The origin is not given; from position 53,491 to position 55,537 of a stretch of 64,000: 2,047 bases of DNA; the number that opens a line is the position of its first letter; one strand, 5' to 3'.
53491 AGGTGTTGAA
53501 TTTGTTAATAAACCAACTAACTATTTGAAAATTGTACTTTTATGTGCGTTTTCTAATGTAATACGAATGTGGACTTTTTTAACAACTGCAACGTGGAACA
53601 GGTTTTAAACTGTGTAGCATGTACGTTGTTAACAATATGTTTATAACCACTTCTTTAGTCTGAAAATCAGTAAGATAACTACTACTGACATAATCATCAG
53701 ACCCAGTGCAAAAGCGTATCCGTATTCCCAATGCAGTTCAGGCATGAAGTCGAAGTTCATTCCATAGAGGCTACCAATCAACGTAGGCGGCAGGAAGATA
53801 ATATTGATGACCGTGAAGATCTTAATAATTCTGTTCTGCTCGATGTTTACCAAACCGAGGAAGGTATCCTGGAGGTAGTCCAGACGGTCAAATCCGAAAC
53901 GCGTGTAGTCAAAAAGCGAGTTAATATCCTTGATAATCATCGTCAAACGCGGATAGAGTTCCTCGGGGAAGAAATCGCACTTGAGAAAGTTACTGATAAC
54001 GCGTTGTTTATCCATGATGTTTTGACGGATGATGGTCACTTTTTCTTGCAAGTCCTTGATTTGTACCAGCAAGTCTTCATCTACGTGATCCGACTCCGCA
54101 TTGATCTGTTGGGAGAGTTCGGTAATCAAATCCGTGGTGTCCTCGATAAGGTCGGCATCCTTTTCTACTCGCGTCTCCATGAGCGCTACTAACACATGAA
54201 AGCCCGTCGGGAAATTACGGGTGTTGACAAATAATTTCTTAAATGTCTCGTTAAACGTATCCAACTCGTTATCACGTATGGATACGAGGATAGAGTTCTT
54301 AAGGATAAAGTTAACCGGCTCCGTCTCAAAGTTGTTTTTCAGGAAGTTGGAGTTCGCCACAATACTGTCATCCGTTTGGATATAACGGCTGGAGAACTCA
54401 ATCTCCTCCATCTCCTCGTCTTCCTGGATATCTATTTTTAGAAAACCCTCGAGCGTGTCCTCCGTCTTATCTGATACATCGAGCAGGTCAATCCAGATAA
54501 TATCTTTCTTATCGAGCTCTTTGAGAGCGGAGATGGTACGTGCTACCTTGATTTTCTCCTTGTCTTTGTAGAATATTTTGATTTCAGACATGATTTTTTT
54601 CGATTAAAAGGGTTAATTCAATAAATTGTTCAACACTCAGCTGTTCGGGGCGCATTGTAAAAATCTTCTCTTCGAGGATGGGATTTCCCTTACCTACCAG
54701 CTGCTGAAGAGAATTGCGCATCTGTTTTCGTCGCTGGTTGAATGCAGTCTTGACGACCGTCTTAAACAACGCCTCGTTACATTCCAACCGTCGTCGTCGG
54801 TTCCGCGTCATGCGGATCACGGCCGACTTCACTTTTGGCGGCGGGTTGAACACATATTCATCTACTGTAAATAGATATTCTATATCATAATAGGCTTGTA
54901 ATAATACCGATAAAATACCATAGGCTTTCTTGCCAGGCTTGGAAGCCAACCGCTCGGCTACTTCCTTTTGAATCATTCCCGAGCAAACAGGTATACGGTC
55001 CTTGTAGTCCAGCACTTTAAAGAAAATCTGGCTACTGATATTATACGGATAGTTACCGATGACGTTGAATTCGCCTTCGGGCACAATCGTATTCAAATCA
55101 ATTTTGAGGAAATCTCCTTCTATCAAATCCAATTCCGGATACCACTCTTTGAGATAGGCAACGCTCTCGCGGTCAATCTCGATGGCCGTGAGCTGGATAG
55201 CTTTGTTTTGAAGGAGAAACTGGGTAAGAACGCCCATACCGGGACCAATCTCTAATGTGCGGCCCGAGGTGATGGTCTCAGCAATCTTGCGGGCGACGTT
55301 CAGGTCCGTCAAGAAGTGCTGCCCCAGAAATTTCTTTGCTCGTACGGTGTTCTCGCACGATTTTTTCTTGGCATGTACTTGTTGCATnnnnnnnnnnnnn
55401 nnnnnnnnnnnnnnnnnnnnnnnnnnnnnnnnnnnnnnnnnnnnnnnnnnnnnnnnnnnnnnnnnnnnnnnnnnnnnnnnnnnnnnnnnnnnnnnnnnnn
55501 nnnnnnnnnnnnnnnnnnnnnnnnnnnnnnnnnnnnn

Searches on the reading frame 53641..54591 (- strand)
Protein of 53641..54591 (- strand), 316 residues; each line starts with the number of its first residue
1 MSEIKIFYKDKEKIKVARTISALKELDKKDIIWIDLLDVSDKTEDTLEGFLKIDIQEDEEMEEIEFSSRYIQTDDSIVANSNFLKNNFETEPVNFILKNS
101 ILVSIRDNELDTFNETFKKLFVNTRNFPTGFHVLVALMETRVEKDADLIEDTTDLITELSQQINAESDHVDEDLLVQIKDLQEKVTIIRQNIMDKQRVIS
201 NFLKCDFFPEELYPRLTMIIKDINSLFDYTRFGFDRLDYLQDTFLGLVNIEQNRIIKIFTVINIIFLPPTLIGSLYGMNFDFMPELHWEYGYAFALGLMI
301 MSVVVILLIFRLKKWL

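Call 3: search_protein_families(library=pfam, proteins=[window:53641-54591:-], max_evalue=0.1)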
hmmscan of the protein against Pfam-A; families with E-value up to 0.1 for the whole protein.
window:53641-54591:- (316 aa): 2 families
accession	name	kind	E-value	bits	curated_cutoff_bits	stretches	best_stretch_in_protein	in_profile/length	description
PF01544.23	CorA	-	1.8e-53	182.2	27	1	29-314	2-292/292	CorA-like Mg2+ transporter protein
PF10334.16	BRE4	-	0.0054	17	25.7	1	146-262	15-137/228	Brefeldin A-sensitivity protein 4-like domain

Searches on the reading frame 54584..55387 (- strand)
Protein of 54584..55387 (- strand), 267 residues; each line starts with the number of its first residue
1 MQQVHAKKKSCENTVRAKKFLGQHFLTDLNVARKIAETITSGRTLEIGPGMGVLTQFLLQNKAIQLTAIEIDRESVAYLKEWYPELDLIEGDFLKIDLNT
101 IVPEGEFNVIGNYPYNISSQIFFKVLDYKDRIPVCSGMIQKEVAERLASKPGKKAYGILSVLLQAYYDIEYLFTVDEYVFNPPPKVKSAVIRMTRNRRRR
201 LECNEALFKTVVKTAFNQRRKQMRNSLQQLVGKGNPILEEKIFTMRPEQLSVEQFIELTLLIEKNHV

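Call 3: search_protein_families(library=pfam, proteins=[window:54584-55387:-], max_evalue=0.1)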
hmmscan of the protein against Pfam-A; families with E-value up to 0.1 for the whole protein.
window:54584-55387:- (267 aa): 6 families
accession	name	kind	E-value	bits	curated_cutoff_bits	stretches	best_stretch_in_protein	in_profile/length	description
PF00398.26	RrnaAD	-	4.7e-51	173.8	24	1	16-260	3-259/263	Ribosomal RNA adenine dimethylase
PF05175.20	MTS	-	9.9e-05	22.5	23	1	37-115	29-108/170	Methyltransferase small domain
PF13649.12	Methyltransf_25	-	0.00036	21.6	27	1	45-110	2-68/97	Methyltransferase domain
PF08241.18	Methyltransf_11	-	0.0062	17.6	21.2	1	45-98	1-56/95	Methyltransferase domain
PF07021.18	MetW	-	0.015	15.3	21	1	34-77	6-50/193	Methionine biosynthesis protein MetW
PF13489.12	Methyltransf_23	-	0.071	13.3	27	1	35-79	17-60/164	Methyltransferase domain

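Call 38: find_encoding_contigs(protein=window:54584-55387:-, flank=10000, max_places=10)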
Protein window:54584-55387:- (267 aa): no gene with exactly this product is on record in the collection.

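Call 42: find_related_loci(query=window:54584-55387:-, collection=metagenome_contigs, flank=10000)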
Query window:54584-55387:- (267 aa) in metagenome_contigs; peptide patterns used: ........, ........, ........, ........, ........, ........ (x = any residue, [..] = any of these).
600 stretches matched a pattern (row limit reached: there are more); 578 encode a relative of the query (tblastn E <= 1e-3); the best 80 are kept; 80 distinct loci.
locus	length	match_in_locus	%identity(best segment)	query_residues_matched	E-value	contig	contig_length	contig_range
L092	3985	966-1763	90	1-267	2e-169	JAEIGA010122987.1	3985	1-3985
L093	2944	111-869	91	15-267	6e-167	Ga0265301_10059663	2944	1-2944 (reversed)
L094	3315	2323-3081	91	15-267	3e-165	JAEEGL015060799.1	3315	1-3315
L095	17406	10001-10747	92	15-263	5e-158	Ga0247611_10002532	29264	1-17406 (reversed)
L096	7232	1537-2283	90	15-263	9e-157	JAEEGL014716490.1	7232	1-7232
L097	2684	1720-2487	87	1-267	4e-165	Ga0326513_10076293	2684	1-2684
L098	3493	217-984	85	1-267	2e-161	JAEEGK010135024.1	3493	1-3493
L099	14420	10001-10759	89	15-267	3e-155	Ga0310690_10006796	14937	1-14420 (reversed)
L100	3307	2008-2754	89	15-263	7e-160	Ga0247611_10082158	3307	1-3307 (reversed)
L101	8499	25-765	89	17-263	5e-153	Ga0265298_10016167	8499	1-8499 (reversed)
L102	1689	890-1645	86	1-263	9e-166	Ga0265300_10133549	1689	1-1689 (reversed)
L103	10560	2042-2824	87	15-264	1e-150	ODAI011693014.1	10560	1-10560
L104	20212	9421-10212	82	1-263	4e-148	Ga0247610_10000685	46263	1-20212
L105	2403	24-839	85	1-267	3e-156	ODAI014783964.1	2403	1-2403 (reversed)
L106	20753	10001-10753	84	15-265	3e-144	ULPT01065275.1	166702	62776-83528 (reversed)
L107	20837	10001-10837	83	1-265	6e-143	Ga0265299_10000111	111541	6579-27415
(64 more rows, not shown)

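Call 50: search_protein_families(library=pfam, proteins=[L095:2724-4358:-, L095:4478-5395:-, L095:5368-9309:-, L104:3774-5060:-, L104:5057-6283:-, L104:6637-9078:-, L107:7064-8095:-, L107:8353-9504:-], max_evalue=0.001)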
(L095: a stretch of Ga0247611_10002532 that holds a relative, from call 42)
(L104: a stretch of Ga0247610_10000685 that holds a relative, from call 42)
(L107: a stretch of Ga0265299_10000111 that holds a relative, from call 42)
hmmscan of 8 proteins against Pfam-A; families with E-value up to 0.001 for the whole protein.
L095:2724-4358:- (544 aa): 0 families

L095:4478-5395:- (305 aa): 0 families

L095:5368-9309:- (1313 aa): 4 families
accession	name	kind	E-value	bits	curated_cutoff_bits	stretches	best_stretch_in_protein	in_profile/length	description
PF13927.12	Ig_3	-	1.4e-05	26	30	0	593-653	13-74/78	Immunoglobulin domain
PF18911.6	PKD_4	-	2.9e-05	24.5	27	0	582-634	3-46/85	PKD domain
PF16745.11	RsgA_N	-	0.00069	19.8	27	0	964-989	4-25/54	RsgA N-terminal domain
PF07686.23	V-set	-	0.00099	19.7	26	0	621-660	57-96/109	Immunoglobulin V-set domain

L104:3774-5060:- (428 aa): 1 family
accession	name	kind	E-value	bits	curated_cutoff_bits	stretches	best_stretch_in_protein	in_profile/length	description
PF14903.11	WG_beta_rep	-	1.7e-34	117.9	25.6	2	60-90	2-32/35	WG containing repeat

L104:5057-6283:- (408 aa): 1 family
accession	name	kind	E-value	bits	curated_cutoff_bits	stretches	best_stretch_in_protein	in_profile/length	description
PF14903.11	WG_beta_rep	-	1.5e-33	114.9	25.6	3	57-85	2-30/35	WG containing repeat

L104:6637-9078:- (813 aa): 4 families
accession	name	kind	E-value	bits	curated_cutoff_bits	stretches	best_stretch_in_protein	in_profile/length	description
PF02368.24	Big_2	-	8.1e-18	64.6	22.8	1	268-300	37-69/79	Bacterial Ig-like domain (group 2)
PF21461.3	HL_N-beta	-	6.3e-11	42.3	27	1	352-380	15-42/57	Hyaluronate lyase, N-terminal beta-sheet domain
PF22359.2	Big-like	-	2.8e-09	37.5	27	1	269-298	5-34/48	Bacterial Ig-like domain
PF23486.1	Ig_TMEM132_5th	-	0.00038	21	28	0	238-303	57-122/137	TMEM132 fifth domain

L107:7064-8095:- (343 aa): 0 families

L107:8353-9504:- (383 aa): 3 families
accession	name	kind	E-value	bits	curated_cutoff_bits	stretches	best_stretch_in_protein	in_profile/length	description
PF21247.3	Fic-like_C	-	7.3e-20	71.1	27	1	307-370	1-64/64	Filamentation induced by cAMP protein Fic-like, C-terminal domain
PF02661.23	Fic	-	9.3e-10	39.7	24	1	110-215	2-93/93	Fic/DOC family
PF18495.6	VbhA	-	0.00049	20.5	25.9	1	34-74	6-46/47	Antitoxin VbhA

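Call 92: search_protein_families(library=pfam, proteins=[L107:7064-8095:-], max_evalue=0.5)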
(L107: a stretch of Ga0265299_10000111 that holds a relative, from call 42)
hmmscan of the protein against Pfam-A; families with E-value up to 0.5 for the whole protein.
L107:7064-8095:- (343 aa): 0 families

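Call 106: search_protein_families(library=padloc, proteins=[L107:8353-9504:-], max_evalue=0.01)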
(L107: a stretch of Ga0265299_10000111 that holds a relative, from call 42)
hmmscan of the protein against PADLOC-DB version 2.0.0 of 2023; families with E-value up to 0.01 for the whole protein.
L107:8353-9504:- (383 aa): 6 families
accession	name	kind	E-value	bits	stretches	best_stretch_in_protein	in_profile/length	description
PDLC05078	PDC-S72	-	4e-119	396.1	1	15-289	6-279/377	-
PDLC04838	PDC-S04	-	5.2e-23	79.9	1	91-242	43-187/209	-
PDLC04839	PDC-S04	-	8.7e-11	39.9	1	108-214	57-158/205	-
PDLC04842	PDC-S04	-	2.1e-05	22.3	1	112-210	44-125/202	-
PDLC03963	SoFic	-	0.0007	17.1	1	66-220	75-217/361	-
PDLC04841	PDC-S04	-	0.0008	17.1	1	111-215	141-228/292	-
